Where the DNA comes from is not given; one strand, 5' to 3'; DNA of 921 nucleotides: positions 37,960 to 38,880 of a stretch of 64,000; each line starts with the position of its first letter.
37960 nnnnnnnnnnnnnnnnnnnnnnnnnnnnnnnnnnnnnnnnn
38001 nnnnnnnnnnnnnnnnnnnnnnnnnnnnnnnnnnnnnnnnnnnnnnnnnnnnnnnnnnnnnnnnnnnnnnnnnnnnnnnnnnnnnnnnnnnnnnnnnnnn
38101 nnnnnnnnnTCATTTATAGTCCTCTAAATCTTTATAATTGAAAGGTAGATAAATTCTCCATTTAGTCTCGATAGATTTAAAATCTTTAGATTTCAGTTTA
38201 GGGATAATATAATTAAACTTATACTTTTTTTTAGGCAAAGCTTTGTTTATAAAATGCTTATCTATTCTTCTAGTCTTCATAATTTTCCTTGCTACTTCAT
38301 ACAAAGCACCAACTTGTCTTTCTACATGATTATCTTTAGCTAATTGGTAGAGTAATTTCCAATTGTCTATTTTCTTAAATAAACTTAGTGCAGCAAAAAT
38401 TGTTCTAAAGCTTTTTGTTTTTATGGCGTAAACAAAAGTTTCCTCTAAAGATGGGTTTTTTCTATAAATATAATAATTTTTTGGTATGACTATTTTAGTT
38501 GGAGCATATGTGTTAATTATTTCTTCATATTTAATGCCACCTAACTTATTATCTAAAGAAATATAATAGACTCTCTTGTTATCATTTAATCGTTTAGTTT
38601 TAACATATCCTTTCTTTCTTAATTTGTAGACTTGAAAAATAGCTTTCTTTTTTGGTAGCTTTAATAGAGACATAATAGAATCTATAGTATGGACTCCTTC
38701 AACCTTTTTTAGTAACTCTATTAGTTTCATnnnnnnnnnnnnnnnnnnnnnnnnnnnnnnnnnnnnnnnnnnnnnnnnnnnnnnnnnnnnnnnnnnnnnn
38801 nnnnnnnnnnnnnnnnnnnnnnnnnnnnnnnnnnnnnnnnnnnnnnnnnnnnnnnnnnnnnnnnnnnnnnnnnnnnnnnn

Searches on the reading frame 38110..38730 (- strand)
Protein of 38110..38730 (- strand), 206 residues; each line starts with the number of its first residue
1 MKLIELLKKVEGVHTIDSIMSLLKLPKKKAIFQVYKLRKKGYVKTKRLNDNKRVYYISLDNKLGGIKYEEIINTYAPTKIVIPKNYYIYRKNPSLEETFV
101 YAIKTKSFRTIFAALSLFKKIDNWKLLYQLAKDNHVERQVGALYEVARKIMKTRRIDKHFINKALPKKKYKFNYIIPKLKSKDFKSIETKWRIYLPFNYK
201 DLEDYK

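Call 3: search_protein_families(library=pfam, proteins=[window:38110-38730:-], max_evalue=1)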
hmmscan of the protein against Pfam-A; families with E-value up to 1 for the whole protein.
window:38110-38730:- (206 aa): 3 families
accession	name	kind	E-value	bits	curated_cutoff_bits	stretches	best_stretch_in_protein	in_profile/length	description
PF17412.7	VraX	-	0.018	15.1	25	1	88-133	3-48/55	Family of unknown function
PF01978.25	TrmB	-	0.14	12.5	25.6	1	11-55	20-62/68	Sugar-specific transcriptional regulator TrmB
PF01022.26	HTH_5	-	0.24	11.7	22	1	2-44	6-46/47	Bacterial regulatory protein, arsR family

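Call 4: search_protein_families(library=padloc, proteins=[window:38110-38730:-], max_evalue=1)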
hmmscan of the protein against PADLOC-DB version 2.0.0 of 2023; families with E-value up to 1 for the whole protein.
window:38110-38730:- (206 aa): 1 family
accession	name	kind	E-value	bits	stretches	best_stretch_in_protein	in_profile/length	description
PDLC01438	Csa3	-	0.0065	14.5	1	4-103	154-238/305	"CAS-I,CAS-II,CAS-III,CAS-IV,CAS-V,CAS-VI; associated_signaling"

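Call 5: search_protein_families(library=ncbifam, proteins=[window:38110-38730:-], max_evalue=1)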
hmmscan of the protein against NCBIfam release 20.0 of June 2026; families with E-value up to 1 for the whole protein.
window:38110-38730:- (206 aa): 1 family
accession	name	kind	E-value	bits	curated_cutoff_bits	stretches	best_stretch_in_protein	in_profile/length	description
NF050133.1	TransRegFabT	equivalog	0.68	10.2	200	1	33-62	63-92/138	fatty acid biosynthesis transcriptional regulator FabT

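Call 10: find_homologous_proteins(query=window:38110-38730:-)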
Query window:38110-38730:- (206 aa): 455 proteins with E <= 0.001 among 623 candidates; the best 120 are listed.
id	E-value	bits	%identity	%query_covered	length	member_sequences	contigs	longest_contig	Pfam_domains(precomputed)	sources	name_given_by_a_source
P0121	4.1e-126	437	100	100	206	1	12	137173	-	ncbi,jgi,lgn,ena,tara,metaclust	tara:strand:+ start:15984 stop:16604 length:621 start_codon:yes stop_codon:yes gene_type:complete|me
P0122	8.5e-98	344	76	100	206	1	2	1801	-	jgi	-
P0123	2.7e-80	287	66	98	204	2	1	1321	-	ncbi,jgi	-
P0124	4.6e-80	286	65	100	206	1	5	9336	-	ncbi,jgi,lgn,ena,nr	ncbi:MAG TPA: hypothetical protein VJC00_02795 [Candidatus Nanoarchaeia archaeon]|nr:hypothetical pr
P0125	4.7e-80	286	66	100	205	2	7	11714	-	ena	-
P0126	9.7e-80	285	65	100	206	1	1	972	-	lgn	-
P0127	1.7e-79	285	64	100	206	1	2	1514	-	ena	-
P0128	1.8e-79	284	64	100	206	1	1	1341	-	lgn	-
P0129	1.9e-79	284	65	99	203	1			-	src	-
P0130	4.2e-79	283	63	100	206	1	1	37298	-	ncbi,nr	ncbi:MAG: hypothetical protein NT120_03040 [Candidatus Aenigmarchaeota archaeon]|nr:hypothetical pro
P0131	6.0e-79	283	64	100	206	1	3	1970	-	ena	-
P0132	6.3e-79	283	64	100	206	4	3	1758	-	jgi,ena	-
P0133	7.1e-79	283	65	100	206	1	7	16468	-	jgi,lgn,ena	jgi:hypothetical protein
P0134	8.5e-79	282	65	100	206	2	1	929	-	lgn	-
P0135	1.0e-78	282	64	100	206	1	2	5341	-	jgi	jgi:DNA-binding MarR family transcriptional regulator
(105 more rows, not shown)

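Call 24: search_solved_structures(query=A2, max_evalue=10, show_alignments=2)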
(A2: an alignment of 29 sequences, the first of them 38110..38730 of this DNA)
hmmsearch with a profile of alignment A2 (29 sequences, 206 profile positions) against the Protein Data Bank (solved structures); distinct sequences matched with E-value up to 10: 14.
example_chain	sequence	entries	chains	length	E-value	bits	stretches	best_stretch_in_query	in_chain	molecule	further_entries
5eri_A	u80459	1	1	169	0.0042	20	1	13-72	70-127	MarR family transcriptional regulator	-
3s2w_A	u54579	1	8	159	0.0057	19.6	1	12-63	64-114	Transcriptional regulator, MarR family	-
9qdr_A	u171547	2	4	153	0.012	18.6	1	11-75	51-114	MarR family transcriptional regulator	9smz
6fre_A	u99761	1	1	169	0.027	17.4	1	86-137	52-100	Replicative DNA helicase,Replicative DNA helicase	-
5hlh_A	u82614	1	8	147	0.048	16.6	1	14-62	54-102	MarR family transcriptional regulator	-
5hlg_A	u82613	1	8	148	0.049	16.5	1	14-62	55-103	MarR family transcriptional regulator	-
5hli_A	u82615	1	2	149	0.049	16.5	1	14-62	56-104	MarR family transcriptional regulator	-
4hbl_A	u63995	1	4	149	0.05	16.5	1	14-62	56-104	Transcriptional regulator, MarR family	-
3nrv_A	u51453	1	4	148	0.066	16.1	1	15-61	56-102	Putative transcriptional regulator (MarR/EmrR family)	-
6frh_A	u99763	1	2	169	0.068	16.1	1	83-137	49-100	Replicative DNA helicase,Replicative DNA helicase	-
6frg_A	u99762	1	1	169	0.071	16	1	86-137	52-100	Replicative DNA helicase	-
1mi8_A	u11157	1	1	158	0.075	15.9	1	77-137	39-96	DnaB intein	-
1lj9_A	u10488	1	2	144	0.12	15.3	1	17-72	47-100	transcriptional regulator SlyA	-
4mnu_A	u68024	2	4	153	0.28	14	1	17-54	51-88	SlyA-like transcription regulator | MarR family transcriptional regulator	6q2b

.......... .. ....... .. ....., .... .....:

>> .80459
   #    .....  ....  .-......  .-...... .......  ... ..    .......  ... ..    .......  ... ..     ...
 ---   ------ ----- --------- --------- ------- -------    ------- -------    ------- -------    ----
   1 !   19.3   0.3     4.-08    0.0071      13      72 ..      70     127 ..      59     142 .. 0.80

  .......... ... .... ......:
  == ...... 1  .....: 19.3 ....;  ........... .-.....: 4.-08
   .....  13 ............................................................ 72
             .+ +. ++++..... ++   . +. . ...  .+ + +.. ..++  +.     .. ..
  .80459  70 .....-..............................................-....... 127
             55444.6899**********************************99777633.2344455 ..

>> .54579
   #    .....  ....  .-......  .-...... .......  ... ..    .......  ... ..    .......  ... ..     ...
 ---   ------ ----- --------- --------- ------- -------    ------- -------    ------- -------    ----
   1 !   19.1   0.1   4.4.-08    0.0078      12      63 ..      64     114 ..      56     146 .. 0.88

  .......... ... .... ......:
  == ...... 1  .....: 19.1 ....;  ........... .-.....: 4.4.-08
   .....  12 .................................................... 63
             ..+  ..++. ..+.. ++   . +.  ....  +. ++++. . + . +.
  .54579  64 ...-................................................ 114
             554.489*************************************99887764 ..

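Call 29: predict_structure(alignment_id=A2)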
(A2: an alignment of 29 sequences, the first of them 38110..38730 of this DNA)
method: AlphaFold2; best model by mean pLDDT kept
length: 206 residues; sequences in the alignment: 29
mean_pLDDT: 85.5   pTM: 0.58
mean pLDDT of the five models: 85.5, 83.3, 80.1, 79.8, 77.5
residues with pLDDT >= 90: 101; 70-90: 76; 50-70: 29; < 50: 0
segments of 3 or more residues with pLDDT < 50: none
pLDDT, mean of each block of 10 residues (from residue 1): 82 89 91 87 84 83 62 70 60 87 91 92 93 95 93 90 87 93 93 93 74
secondary structure, 60 per line:
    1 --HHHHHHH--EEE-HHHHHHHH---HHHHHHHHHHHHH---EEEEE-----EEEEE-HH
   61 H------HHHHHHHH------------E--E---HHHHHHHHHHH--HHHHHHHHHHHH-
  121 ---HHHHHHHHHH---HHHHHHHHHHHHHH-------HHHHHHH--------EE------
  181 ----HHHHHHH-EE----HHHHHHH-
elements in order: H3-9 E12-14 H16-23 H27-39 E43-47 E53-57 H68-75 H95-105 H108-119 H124-133 H137-150 H158-164 H185-191 H199-205

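Call 30: find_related_loci(query=A2, collection=viral_contigs, flank=5000)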
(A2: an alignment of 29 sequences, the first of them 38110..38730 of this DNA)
Query A2 (206 aa) in viral_contigs; peptide patterns used: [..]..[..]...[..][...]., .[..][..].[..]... (x = any residue, [..] = any of these).
16 stretches matched a pattern, but none encodes a relative of the query by tblastn (E <= 1e-3).

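Call 32: find_related_loci(query=A2, collection=metagenome_contigs, flank=6000)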
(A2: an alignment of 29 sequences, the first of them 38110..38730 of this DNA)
Query A2 (206 aa) in metagenome_contigs; peptide patterns used: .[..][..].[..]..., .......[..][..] (x = any residue, [..] = any of these).
366 stretches matched a pattern; 242 encode a relative of the query (tblastn E <= 1e-3); the best 80 are kept; 80 distinct loci.
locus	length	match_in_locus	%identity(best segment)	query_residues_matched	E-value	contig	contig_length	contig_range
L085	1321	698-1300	66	5-206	8e-94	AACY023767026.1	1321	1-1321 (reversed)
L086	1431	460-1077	65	1-206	7e-93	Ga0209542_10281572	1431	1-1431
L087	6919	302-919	65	1-206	2e-86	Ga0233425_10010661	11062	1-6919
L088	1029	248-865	64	1-206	3e-93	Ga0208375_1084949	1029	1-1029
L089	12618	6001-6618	65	1-206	8e-86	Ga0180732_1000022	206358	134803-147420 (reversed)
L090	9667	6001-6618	63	1-206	3e-84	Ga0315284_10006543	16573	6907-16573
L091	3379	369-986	65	1-206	2e-84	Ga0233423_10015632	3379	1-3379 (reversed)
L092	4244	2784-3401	65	1-206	1e-82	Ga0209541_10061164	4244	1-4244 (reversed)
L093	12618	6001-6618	62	1-206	9e-83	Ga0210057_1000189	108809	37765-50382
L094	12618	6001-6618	63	1-206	1e-82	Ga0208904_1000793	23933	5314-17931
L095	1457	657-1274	63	1-206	1e-87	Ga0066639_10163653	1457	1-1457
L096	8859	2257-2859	63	5-205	4e-82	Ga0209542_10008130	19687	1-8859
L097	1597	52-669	62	1-206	1e-86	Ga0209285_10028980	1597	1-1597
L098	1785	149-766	65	1-206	6e-86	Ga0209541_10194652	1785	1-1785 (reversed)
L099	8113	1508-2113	61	5-206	3e-82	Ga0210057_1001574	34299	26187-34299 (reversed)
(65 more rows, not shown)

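Call 33: fold_search(model_id=the predicted structure, library=pdb)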
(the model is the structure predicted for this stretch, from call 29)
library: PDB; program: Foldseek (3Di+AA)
matches with E <= 10: 1380; with E <= 0.001: 0
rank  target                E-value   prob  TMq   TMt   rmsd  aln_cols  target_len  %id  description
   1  7dvr                  2.8e-02  1.00  0.24  0.32  12.2        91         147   21  Crystal structure of heme sensor protein PefR from Streptococcus agalactiae in complex with heme (released 2021-09-29)
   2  7dvt                  3.0e-02  1.00  0.24  0.32  12.2        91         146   21  Crystal structure of heme sensor protein PefR in complex with heme and carbon monoxide (released 2021-09-29)
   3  7dvu                  3.3e-02  1.00  0.24  0.34  12.2        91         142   20  Crystal structure of heme sensor protein PefR in complex with heme and cyanide (released 2021-09-29)
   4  5yi0_A                4.2e-02  1.00  0.25  0.34   3.0        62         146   16  Structure of Lactococcus lactis ZitR, C30AH42A mutant (released 2017-12-06)
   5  4hbl_C                4.2e-02  0.99  0.23  0.31  10.4        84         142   17  Crystal structure of AbfR of Staphylococcus epidermidis (released 2013-01-02)
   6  5k5o_C                4.5e-02  1.00  0.24  0.51   8.1        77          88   21  Structure of AspA-26mer DNA complex (released 2016-06-15)
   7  7dvv_B                4.5e-02  1.00  0.24  0.34  12.7        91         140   21  Heme sensor protein PefR from Streptococcus agalactiae bound to operator DNA (28-mer) (released 2021-09-29)
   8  5hli_B                4.8e-02  0.99  0.23  0.34   8.4        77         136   19  Structure of Disulfide formed AbfR (released 2017-01-25)
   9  2vxz                  5.1e-02  0.87  0.25  0.33  15.3       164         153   16  Crystal Structure of hypothetical protein PyrSV_gp04 from Pyrobaculum spherical virus (released 2009-11-17)
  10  2y75_E                5.1e-02  0.80  0.21  0.32  15.2       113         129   19  The Structure of CymR (YrzC) the Global Cysteine Regulator of B. subtilis (released 2011-08-03)
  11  7vo0_G                5.4e-02  1.00  0.24  0.37   2.5        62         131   18  Streptomyces coelicolor zinc uptake regulator complexed with zinc and DNA (trimer of dimers) (released 2022-08-03)
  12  1lj9_B                5.4e-02  1.00  0.25  0.35  12.2        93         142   16  The crystal structure of the transcriptional regulator SlyA (released 2003-01-21)
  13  8zde_C                5.4e-02  0.95  0.26  0.38  15.7       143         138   13  Crystal structure of HsmR with DNA bound (released 2025-11-05)
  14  5fmf_R                5.7e-02  1.00  0.26  0.43   2.5        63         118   16  the P-lobe of RNA polymerase II pre-initiation complex (released 2015-11-25)
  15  4rs8_A                5.7e-02  1.00  0.24  0.53   3.6        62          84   21  Apo structure of novel pNOB8 plasmid centromere binding protein (released 2015-09-16)
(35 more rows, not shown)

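Call 45: search_protein_representatives(alignment_id=A2)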
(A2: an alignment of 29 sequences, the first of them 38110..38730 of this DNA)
Query: 29 sequences, 206 profile positions. Proteins with E-value up to 0.001 (for the whole library): 129; up to 1e-10: 95; up to 1e-30: 40. The best 129 are listed.
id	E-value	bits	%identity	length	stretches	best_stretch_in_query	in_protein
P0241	8.6e-86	303.2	-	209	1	1-206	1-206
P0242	1.1e-75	270.2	-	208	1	1-205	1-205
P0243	3.0e-70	252.5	-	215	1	6-206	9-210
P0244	1.2e-63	230.9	-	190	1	1-140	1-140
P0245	7.1e-61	221.8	-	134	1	72-205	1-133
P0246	2.0e-58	213.9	-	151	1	1-147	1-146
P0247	2.5e-56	207.0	-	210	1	4-206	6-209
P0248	7.5e-54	198.9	-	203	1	1-206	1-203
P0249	3.5e-53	196.7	-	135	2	1-90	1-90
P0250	3.9e-53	196.6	-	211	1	1-206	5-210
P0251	1.9e-51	191.1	-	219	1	4-205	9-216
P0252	4.9e-51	189.7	-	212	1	3-204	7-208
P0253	1.7e-49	184.6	-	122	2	85-176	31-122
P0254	5.5e-48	179.7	-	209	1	1-203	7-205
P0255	3.5e-47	177.1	-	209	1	1-205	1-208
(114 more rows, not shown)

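Call 47: search_protein_families(library=pfam, alignment_id=A3, max_evalue=0.1)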
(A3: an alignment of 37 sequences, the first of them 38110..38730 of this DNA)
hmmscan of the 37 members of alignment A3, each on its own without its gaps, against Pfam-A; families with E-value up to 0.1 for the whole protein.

A. member 1, window:38110-38730:- (206 aa): 1 family
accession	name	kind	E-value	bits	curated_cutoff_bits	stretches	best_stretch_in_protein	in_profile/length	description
PF17412.7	VraX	-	0.018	15.1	25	1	88-133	3-48/55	Family of unknown function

B. families by the number of members that match (of 37 scanned): 69 families (the first 25 are shown)
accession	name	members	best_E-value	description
PF01978.25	TrmB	26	1.9e-05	Sugar-specific transcriptional regulator TrmB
PF08279.18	HTH_11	16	0.0003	HTH domain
PF12802.13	MarR_2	13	3.2e-05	MarR family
PF02082.26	Rrf2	13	0.00028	Iron-dependent Transcriptional regulator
PF01325.25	Fe_dep_repress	12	2.4e-05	Iron dependent repressor, N-terminal DNA binding domain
PF13412.12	HTH_24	10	0.00075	Winged helix-turn-helix DNA-binding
PF13730.12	HTH_36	9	0.0027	Helix-turn-helix domain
PF13463.12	HTH_27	8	0.00098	Winged helix DNA-binding domain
PF13545.12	HTH_Crp_2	7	0.00035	Crp-like helix-turn-helix domain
PF09339.16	HTH_IclR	6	0.00027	IclR helix-turn-helix domain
PF15977.11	HTH_46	6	0.0079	Winged helix-turn-helix DNA binding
PF01047.28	MarR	6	0.016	MarR family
PF13551.12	HTH_29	6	0.033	Winged helix-turn helix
PF22168.2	DIP2311-like_C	5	0.0016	Transcriptional regulator DIP2311-like, C-terminal domain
PF01022.26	HTH_5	5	0.0071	Bacterial regulatory protein, arsR family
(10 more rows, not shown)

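Call 48: search_solved_structures(query=A3, max_evalue=10)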
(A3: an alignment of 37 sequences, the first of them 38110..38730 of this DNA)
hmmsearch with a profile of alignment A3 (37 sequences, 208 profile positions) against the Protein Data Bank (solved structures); distinct sequences matched with E-value up to 10: 41.
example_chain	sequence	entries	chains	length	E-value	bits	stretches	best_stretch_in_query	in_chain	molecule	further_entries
3nrv_A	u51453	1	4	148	0.0012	21.6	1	17-73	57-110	Putative transcriptional regulator (MarR/EmrR family)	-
3s2w_A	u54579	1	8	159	0.0012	21.5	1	18-76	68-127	Transcriptional regulator, MarR family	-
5eri_A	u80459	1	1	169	0.0017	21.1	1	19-67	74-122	MarR family transcriptional regulator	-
9qdr_A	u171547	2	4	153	0.0038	20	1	13-87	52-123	MarR family transcriptional regulator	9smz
7dvr_A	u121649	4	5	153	0.0041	19.8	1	16-92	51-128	HTH marR-type domain-containing protein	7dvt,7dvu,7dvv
3cta_A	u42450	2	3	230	0.0055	19.4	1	14-55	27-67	Riboflavin kinase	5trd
1lj9_A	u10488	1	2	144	0.0059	19.3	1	18-76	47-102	transcriptional regulator SlyA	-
2eth_A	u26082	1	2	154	0.0089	18.7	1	11-73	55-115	transcriptional regulator, putative, Mar family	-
7dvs_A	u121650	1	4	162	0.014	18.2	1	16-90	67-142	MarR family transcriptional regulator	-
4hbl_A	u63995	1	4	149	0.02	17.6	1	12-81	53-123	Transcriptional regulator, MarR family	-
5hlh_A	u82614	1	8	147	0.021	17.5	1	13-81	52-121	MarR family transcriptional regulator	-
5hlg_A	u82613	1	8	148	0.021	17.5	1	13-81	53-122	MarR family transcriptional regulator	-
5hli_A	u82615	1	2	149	0.021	17.5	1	13-81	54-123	MarR family transcriptional regulator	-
1ku9_A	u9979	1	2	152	0.027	17.2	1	16-85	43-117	hypothetical protein MJ223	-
2htj_A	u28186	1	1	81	0.058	16.1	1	8-66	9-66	P fimbrial regulatory protein KS71A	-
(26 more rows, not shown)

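Call 88: search_protein_families(library=phrogs, proteins=[window:38110-38730:-], max_evalue=0.01)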
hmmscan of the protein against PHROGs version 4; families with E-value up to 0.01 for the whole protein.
window:38110-38730:- (206 aa): 0 families
